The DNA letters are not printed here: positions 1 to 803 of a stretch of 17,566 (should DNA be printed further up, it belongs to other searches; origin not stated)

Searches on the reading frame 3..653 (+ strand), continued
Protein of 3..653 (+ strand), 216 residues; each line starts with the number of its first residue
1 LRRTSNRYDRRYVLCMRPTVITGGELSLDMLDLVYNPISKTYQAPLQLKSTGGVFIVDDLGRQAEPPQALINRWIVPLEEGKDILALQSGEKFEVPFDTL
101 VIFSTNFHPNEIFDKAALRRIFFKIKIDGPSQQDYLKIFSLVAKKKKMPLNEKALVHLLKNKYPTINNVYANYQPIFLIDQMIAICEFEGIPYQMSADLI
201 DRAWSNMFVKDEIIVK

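Call 41: search_solved_structures(query=A1, max_evalue=1, show_alignments=3)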
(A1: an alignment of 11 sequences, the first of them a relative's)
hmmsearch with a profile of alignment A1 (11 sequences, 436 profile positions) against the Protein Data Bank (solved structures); distinct sequences matched with E-value up to 1: 146 (the best 60 are shown).
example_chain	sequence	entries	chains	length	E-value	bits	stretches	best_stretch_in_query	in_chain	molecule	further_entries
6oa9_A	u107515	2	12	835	0.0013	20.6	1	114-185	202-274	Cell division control protein 48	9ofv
6oaa_B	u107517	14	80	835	0.0013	20.6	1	114-185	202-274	Cell division control protein 48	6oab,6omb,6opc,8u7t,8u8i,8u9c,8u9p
8dar_A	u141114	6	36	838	0.0013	20.6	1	114-185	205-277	Cell division control protein 48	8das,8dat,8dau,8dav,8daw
6chs_H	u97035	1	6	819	0.0025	19.7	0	110-185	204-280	Putative cell division control protein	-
7lmy_A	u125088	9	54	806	0.0051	18.7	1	127-186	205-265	Transitional endoplasmic reticulum ATPase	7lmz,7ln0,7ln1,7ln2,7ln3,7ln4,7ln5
7rlb_A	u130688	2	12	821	0.0053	18.6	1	127-186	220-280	Transitional endoplasmic reticulum ATPase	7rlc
7rlj_A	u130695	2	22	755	0.0056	18.5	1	128-186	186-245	Transitional endoplasmic reticulum ATPase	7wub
7wub_C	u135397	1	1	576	0.0057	18.5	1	147-186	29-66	Transitional endoplasmic reticulum ATPase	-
7wub_D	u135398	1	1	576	0.0057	18.5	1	147-186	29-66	Transitional endoplasmic reticulum ATPase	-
8yka_A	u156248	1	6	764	0.0057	18.5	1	128-186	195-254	Transitional endoplasmic reticulum ATPase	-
7rl9_A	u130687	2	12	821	0.0061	18.4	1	126-186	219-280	Transitional endoplasmic reticulum ATPase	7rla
5c18_A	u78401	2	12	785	0.0062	18.4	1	128-186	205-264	Transitional endoplasmic reticulum ATPase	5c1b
7y4w_A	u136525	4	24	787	0.0062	18.4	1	128-186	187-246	Transitional endoplasmic reticulum ATPase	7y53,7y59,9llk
8pqx_A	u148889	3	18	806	0.0063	18.4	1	128-186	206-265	Transitional endoplasmic reticulum ATPase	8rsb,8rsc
7mdm_B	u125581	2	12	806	0.0064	18.3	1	128-186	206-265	Transitional endoplasmic reticulum ATPase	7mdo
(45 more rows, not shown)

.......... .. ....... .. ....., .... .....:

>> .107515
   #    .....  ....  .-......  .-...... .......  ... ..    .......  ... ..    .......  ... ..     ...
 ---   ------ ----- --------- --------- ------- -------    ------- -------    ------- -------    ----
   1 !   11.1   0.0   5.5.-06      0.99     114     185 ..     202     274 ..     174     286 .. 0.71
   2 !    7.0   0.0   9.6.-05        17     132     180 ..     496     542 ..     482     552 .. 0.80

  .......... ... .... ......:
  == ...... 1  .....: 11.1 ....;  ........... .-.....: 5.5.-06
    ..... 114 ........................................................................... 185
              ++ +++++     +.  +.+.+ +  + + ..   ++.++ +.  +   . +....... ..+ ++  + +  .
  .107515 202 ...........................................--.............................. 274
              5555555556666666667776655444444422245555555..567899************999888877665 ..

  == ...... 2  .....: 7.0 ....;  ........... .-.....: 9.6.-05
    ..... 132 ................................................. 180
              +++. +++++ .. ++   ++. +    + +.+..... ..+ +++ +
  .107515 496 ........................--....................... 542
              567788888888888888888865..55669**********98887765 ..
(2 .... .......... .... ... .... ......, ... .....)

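Call 42: search_protein_families(library=padloc, proteins=[L004:9341-10648:+], max_evalue=0.1)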
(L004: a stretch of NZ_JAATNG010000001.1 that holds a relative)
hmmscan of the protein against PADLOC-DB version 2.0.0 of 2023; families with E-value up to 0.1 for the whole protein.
L004:9341-10648:+ (436 aa): 5 families
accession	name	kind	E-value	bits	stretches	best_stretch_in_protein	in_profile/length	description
PDLC04232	IetA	-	1.1e-08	32.9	2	160-189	117-146/330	-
PDLC02196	IetA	-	4.8e-08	30.8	2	156-191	119-154/374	-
PDLC02195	IetA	-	9.4e-06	23.2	1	156-187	134-165/395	-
PDLC04231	IetA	-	0.0024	15.7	1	161-192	119-150/262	-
PDLC00915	TRIP13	-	0.025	12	0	162-183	66-87/302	TRIP13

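Call 49: search_protein_representatives(protein=P0095)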
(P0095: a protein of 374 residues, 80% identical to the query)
Query: 374 residues. Proteins with E-value up to 0.001 (for the whole library): 2511; up to 1e-10: 1663; up to 1e-30: 572. The best 150 are listed.
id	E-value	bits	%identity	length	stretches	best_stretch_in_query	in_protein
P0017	5.8e-158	541.8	80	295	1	80-372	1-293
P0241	3.6e-153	526.0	62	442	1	2-373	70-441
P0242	1.1e-97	343.6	44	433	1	2-368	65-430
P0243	5.0e-97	341.3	46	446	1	2-366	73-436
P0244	6.0e-93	327.9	45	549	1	20-367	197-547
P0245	1.5e-92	326.6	76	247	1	172-374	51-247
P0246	1.7e-92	326.4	70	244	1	14-238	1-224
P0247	1.4e-91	323.5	49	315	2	124-289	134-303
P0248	1.9e-91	323.0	42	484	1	3-370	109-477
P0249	3.7e-91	322.1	79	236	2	99-271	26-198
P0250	1.2e-90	320.3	41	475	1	3-369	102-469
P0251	1.4e-90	320.2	46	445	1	3-366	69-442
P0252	3.1e-90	319.0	42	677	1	4-372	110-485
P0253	6.6e-88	311.3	42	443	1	7-366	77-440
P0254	2.9e-87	309.3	42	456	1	5-364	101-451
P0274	1.7e-79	283.7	43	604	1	14-366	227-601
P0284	1.3e-76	274.2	39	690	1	6-369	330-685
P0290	1.8e-75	270.4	38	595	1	25-373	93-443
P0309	4.3e-73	262.6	38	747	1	19-366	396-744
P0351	1.8e-68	247.4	37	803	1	19-366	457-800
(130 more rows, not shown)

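Call 50: search_protein_families(library=pfam, proteins=[P0241, P0242, P0244, P0248, P0252, P0274, P0284, P0309, P0351, P0290], max_evalue=0.01)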
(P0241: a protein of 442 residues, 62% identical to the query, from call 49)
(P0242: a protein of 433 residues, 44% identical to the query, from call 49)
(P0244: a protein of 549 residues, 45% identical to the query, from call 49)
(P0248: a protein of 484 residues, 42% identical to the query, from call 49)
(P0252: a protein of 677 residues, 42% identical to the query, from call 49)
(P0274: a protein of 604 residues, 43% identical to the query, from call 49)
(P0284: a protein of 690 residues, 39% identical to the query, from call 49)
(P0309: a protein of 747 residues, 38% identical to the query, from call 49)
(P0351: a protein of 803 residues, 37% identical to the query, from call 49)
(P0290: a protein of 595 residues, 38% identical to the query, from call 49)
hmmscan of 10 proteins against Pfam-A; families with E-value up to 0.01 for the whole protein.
P0241 (442 aa): 4 families
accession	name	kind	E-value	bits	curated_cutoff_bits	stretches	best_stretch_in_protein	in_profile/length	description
PF01078.27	Mg_chelatase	-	0.0016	18.3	20.3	1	161-186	18-43/207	Magnesium chelatase, subunit ChlI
PF20030.5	bpMoxR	-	0.0021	17.6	27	1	142-193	8-59/205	MoxR domain in the MoxR-vWA-beta-propeller ternary systems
PF20720.3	nSTAND3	-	0.0041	17.3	27.2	1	163-207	15-59/155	Novel STAND NTPase 3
PF13191.12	AAA_16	-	0.0057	17.6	32.6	0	157-192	15-51/167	AAA ATPase domain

P0242 (433 aa): 0 families

P0244 (549 aa): 6 families
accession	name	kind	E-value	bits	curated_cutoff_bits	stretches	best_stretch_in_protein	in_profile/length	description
PF13191.12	AAA_16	-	5.1e-05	24.3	32.6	1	266-409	15-152/167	AAA ATPase domain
PF00004.35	AAA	-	0.00011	23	21.2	1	277-310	1-34/131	ATPase family associated with various cellular activities (AAA)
PF00158.32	Sigma54_activat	-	0.00025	21.2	20.2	0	265-295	13-43/168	Sigma-54 interaction domain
PF20720.3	nSTAND3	-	0.0019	18.3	27.2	1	274-305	17-48/155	Novel STAND NTPase 3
PF07728.20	AAA_5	-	0.0073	16.7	22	0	277-303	2-28/139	AAA domain (dynein-related subfamily)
PF00910.28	RNA_helicase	-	0.0088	17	21.5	0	277-303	1-27/105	RNA helicase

P0248 (484 aa): 3 families
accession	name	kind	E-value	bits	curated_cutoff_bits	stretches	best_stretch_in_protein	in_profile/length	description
PF00004.35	AAA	-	0.0008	20.3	21.2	1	205-238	1-34/131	ATPase family associated with various cellular activities (AAA)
PF13191.12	AAA_16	-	0.00092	20.2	32.6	1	193-257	14-85/167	AAA ATPase domain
PF12775.13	AAA_7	-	0.0062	16.5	25.8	0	199-237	30-68/181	P-loop containing dynein motor region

P0252 (677 aa): 7 families
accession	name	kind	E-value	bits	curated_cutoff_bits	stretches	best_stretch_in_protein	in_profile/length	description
PF00004.35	AAA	-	7.8e-06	26.8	21.2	1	206-232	1-27/131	ATPase family associated with various cellular activities (AAA)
PF13191.12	AAA_16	-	2.1e-05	25.5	32.6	1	201-342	22-152/167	AAA ATPase domain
PF20720.3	nSTAND3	-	0.0014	18.8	27.2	1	200-237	14-51/155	Novel STAND NTPase 3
PF13401.12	AAA_22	-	0.0018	19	27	0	202-244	4-37/130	AAA domain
PF07728.20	AAA_5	-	0.0028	18.1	22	1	206-230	2-27/139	AAA domain (dynein-related subfamily)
PF00910.28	RNA_helicase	-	0.0033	18.3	21.5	0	206-235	1-30/105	RNA helicase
PF05496.18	RuvB_N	-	0.008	16.4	27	0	205-229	35-59/159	Holliday junction DNA helicase RuvB P-loop domain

P0274 (604 aa): 2 families
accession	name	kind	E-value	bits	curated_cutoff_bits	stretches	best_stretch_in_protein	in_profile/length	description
PF13191.12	AAA_16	-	0.0047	17.9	32.6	1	304-386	12-98/167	AAA ATPase domain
PF00004.35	AAA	-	0.005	17.7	21.2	0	318-362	1-50/131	ATPase family associated with various cellular activities (AAA)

P0284 (690 aa): 3 families
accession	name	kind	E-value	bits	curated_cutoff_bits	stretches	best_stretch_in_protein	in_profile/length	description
PF00498.31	FHA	-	1.5e-09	38.6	20.7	1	24-86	2-66/67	FHA domain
PF16697.10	Yop-YscD_cpl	-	9.7e-05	23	33.2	1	15-90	11-87/94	Inner membrane component of T3SS, cytoplasmic domain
PF00004.35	AAA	-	0.0012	19.8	21.2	1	424-451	1-24/131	ATPase family associated with various cellular activities (AAA)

P0309 (747 aa): 0 families

P0351 (803 aa): 1 family
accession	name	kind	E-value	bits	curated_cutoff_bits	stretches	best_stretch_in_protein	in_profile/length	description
PF08668.18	HDOD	-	8.7e-38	130.2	22.9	1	61-247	5-193/196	HDOD domain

P0290 (595 aa): 1 family
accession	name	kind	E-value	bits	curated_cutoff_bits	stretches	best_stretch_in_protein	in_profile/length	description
PF13191.12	AAA_16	-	0.00028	21.9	32.6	1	152-298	10-151/167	AAA ATPase domain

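Call 54: predict_structure(alignment_id=A2)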
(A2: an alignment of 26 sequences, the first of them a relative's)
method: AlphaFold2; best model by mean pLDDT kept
length: 374 residues; sequences in the alignment: 26
mean_pLDDT: 40.2   pTM: 0.29
mean pLDDT of the five models: 40.2, 38.2, 38.1, 35.6, 34.1
residues with pLDDT >= 90: 0; 70-90: 63; 50-70: 10; < 50: 301
segments of 3 or more residues with pLDDT < 50: 1-287, 326-330, 366-374
pLDDT, mean of each block of 10 residues (from residue 1): 39 37 36 33 24 30 26 29 33 28 26 32 39 32 27 37 36 34 31 38 30 27 28 26 25 25 24 24 43 74 81 85 56 73 85 85 54 28
secondary structure, 60 per line:
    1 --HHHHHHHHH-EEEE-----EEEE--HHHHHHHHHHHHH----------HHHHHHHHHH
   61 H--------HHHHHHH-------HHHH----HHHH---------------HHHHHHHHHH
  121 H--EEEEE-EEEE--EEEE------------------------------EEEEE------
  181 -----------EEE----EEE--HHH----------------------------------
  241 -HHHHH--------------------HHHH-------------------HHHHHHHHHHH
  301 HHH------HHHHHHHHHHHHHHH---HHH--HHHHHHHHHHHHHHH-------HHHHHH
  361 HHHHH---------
elements in order: H3-11 E13-16 E22-25 H28-40 H51-61 H70-76 H84-87 H92-95 H111-121 E124-128 E130-133 E136-139 E170-174 E192-194 E199-201 H242-246 H267-270 H290-303 H310-324 H333-347 H355-365

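Call 56: search_solved_structures(query=A4, max_evalue=1, show_alignments=4)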
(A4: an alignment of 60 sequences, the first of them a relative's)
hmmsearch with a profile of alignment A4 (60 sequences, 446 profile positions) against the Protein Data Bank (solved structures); distinct sequences matched with E-value up to 1: 509 (the best 60 are shown).
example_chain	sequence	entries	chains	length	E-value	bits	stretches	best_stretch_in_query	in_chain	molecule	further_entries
6i27_A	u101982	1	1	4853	3.2e-12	49.1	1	139-198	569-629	Midasin,Midasin,Midasin,Midasin,Midasin,Midasin,Midasin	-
6i26_A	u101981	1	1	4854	3.2e-12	49.1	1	139-198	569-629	Midasin,Midasin,Midasin,Midasin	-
6hyp_A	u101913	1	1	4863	3.2e-12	49.1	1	139-198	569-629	Midasin,Midasin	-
5jcs_s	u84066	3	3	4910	3.3e-12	49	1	139-198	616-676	Midasin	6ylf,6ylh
9cru_A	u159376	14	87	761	7.8e-12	47.8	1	144-193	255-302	Vesicular-fusion protein SEC18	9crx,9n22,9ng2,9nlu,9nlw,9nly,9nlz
6p11_B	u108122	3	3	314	1.3e-11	47.1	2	143-192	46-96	Drosophila melanogaster Spastin AAA domain | Spastin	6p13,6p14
3b9p_A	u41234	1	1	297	1.5e-11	46.9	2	143-192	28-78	CG5977-PA, isoform A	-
6p12_B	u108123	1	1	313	1.7e-11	46.7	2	143-192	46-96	Drosophila melanogaster Spastin AAA domain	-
6nyv_B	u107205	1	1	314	1.8e-11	46.6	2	143-192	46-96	Spastin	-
5vc7_A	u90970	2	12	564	1.8e-11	46.6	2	144-190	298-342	VCP-like ATPase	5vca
7wub_C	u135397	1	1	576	4.9e-11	45.2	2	165-191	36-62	Transitional endoplasmic reticulum ATPase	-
7wub_D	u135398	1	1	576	4.9e-11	45.2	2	165-191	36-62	Transitional endoplasmic reticulum ATPase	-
5g4g_A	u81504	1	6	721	5.8e-11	45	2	144-190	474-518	VCP-LIKE ATPASE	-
5g4f_A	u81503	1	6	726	5.9e-11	44.9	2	144-190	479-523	VCP-LIKE ATPASE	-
6mck_A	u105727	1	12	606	6.4e-11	44.8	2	165-191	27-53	Transitional endoplasmic reticulum ATPase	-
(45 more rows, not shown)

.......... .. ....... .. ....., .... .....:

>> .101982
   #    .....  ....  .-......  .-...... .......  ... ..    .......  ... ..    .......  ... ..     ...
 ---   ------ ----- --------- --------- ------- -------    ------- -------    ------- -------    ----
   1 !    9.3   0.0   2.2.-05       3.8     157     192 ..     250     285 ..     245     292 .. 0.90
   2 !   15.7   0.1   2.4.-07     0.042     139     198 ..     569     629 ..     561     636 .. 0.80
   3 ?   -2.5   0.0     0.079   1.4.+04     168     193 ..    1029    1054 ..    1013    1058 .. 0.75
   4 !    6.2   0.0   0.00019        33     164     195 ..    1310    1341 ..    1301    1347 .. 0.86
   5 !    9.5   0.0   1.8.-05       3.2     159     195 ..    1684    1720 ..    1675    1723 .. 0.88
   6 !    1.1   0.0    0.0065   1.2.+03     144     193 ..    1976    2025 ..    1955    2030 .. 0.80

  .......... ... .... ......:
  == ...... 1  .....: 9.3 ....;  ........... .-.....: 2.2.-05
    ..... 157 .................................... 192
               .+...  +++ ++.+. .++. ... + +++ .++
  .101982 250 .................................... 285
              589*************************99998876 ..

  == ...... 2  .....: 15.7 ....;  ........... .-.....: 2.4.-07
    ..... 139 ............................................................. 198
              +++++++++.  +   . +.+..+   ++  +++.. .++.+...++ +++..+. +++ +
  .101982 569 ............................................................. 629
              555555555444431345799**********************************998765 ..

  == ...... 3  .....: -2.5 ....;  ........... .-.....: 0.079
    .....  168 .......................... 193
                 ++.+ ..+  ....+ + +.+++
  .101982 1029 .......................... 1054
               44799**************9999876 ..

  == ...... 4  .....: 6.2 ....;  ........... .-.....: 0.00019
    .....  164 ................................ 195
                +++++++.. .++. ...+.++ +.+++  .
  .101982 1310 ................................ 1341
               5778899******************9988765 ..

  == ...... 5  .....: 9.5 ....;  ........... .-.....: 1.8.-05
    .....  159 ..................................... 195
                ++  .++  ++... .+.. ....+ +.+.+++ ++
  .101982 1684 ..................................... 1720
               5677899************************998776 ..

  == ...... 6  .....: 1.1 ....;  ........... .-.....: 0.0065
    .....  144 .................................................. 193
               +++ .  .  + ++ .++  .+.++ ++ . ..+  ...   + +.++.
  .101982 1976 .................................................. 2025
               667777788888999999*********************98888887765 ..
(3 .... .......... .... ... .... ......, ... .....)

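Call 60: find_encoding_contigs(protein=P0242, flank=8000, max_places=3)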
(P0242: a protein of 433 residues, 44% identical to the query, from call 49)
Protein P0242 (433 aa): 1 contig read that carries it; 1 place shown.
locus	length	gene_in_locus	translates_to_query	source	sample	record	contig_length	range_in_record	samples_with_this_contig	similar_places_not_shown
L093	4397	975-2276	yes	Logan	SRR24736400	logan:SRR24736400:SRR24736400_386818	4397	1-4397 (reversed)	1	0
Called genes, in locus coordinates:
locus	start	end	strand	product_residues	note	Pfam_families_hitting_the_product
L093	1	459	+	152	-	?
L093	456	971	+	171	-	PF01478:Peptidase_A24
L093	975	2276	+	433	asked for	-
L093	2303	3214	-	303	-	PF04055:Radical_SAM, PF06463:Mob_synth_C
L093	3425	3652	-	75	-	PF18291:HU-HIG (weak), PF00216:Bac_DNA_binding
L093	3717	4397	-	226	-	?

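Call 62: find_encoding_contigs(protein=P0248, flank=8000, max_places=3)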
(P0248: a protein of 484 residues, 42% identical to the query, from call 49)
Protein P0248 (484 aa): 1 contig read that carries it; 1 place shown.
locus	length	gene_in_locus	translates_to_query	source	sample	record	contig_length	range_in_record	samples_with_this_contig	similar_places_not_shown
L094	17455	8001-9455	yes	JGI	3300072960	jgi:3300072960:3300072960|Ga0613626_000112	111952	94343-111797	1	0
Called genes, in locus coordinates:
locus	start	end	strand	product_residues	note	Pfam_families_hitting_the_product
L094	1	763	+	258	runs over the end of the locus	PF00378:ECH_1, PF16113:ECH_2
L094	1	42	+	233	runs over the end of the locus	PF21948:LplA-B_cat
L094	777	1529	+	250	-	PF00149:Metallophos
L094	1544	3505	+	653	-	PF00149:Metallophos, PF13191:AAA_16, PF13401:AAA_22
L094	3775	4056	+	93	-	-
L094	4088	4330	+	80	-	-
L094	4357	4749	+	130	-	-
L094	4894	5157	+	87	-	-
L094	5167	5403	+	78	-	-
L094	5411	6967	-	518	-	PF05729:NACHT, PF13513:HEAT_EZ (faint), PF13646:HEAT_2 (weak), PF02985:HEAT (faint), PF13646:HEAT_2 (weak)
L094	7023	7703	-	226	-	-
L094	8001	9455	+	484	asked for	-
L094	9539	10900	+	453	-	PF00158:Sigma54_activat, PF14532:Sigma54_activ_2, PF07724:AAA_2 (faint), PF07728:AAA_5, PF25601:AAA_lid_14, PF02954:HTH_8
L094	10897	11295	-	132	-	PF02643:DUF192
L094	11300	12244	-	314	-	PF00482:T2SSF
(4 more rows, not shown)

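Call 63: find_encoding_contigs(protein=P0244, flank=8000, max_places=3)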
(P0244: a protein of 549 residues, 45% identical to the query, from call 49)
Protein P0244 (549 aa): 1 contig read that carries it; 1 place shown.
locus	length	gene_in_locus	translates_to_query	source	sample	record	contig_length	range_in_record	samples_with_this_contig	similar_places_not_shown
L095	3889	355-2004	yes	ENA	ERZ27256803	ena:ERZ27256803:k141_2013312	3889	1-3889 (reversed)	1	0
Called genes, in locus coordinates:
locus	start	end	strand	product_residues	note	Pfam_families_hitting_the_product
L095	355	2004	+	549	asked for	-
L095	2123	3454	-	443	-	PF22039:HUTI_composite_bact, PF01979:Amidohydro_1, PF07969:Amidohydro_3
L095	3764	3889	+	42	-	?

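Call 70: search_protein_families(library=pfam, proteins=[L007:7590-9212:-, L007:10609-11433:+, L045:10645-11451:+, L024:10722-12290:-, L024:12341-12940:+, L024:12993-14006:+, L069:4576-5736:+, L034:10730-11593:+, L040:10704-11303:+, L067:10658-12490:-], max_evalue=0.001)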
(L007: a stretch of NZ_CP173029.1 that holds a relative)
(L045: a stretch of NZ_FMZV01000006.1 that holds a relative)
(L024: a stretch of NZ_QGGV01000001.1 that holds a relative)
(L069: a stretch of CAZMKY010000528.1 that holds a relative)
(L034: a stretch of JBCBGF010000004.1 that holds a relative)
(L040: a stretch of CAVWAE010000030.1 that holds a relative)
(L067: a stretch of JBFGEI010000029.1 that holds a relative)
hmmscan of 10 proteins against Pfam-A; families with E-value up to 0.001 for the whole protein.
L007:7590-9212:- (540 aa): 0 families

L007:10609-11433:+ (275 aa): 2 families
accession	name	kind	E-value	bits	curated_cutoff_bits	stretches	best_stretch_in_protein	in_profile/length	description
PF03446.21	NAD_binding_2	-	3.8e-23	82.7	21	1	15-160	2-157/161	NAD binding domain of 6-phosphogluconate dehydrogenase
PF14833.11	NAD_binding_11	-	6.7e-13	49.4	30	1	166-250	1-85/122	NAD-binding of NADP-dependent 3-hydroxyisobutyrate dehydrogenase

L045:10645-11451:+ (269 aa): 2 families
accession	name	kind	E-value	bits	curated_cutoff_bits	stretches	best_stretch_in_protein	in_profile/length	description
PF03446.21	NAD_binding_2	-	6.4e-25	88.5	21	1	2-153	2-157/161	NAD binding domain of 6-phosphogluconate dehydrogenase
PF14833.11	NAD_binding_11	-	2.5e-12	47.5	30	1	159-250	1-93/122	NAD-binding of NADP-dependent 3-hydroxyisobutyrate dehydrogenase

L024:10722-12290:- (522 aa): 2 families
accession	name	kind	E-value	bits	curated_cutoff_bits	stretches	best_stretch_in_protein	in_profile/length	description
PF07690.21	MFS_1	-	2.9e-55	188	33.4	1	49-439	3-347/347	Major Facilitator Superfamily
PF00083.30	Sugar_tr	-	1.9e-13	50.5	22.3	1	78-219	48-195/452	Sugar (and other) transporter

L024:12341-12940:+ (200 aa): 1 family
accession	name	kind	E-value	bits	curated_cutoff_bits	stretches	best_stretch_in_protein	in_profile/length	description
PF12802.13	MarR_2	-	2.7e-08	34.3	27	1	80-122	20-61/61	MarR family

L024:12993-14006:+ (338 aa): 2 families
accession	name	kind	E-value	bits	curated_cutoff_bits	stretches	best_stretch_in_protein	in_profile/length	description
PF13704.12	Glyco_tranf_2_4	-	5e-15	56.2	27.5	1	18-118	1-90/98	Glycosyl transferase family 2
PF01697.33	Glyco_transf_92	-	1.8e-06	28.2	23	1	24-193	20-190/249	Glycosyltransferase family 92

L069:4576-5736:+ (387 aa): 0 families

L034:10730-11593:+ (288 aa): 2 families
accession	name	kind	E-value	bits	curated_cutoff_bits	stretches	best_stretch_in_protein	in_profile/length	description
PF03446.21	NAD_binding_2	-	4.8e-25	88.9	21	1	19-175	1-161/161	NAD binding domain of 6-phosphogluconate dehydrogenase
PF14833.11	NAD_binding_11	-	1e-11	45.6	30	1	178-270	1-92/122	NAD-binding of NADP-dependent 3-hydroxyisobutyrate dehydrogenase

L040:10704-11303:+ (200 aa): 0 families

L067:10658-12490:- (610 aa): 3 families
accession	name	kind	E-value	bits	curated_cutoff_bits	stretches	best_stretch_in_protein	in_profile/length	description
PF07690.21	MFS_1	-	2e-51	175.4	33.4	2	138-306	2-172/347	Major Facilitator Superfamily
PF00083.30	Sugar_tr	-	1.5e-11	44.3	22.3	1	168-309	48-195/452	Sugar (and other) transporter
PF06609.19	TRI12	-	7.4e-05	21.8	23.2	1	151-556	63-484/599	Fungal trichothecene efflux pump (TRI12)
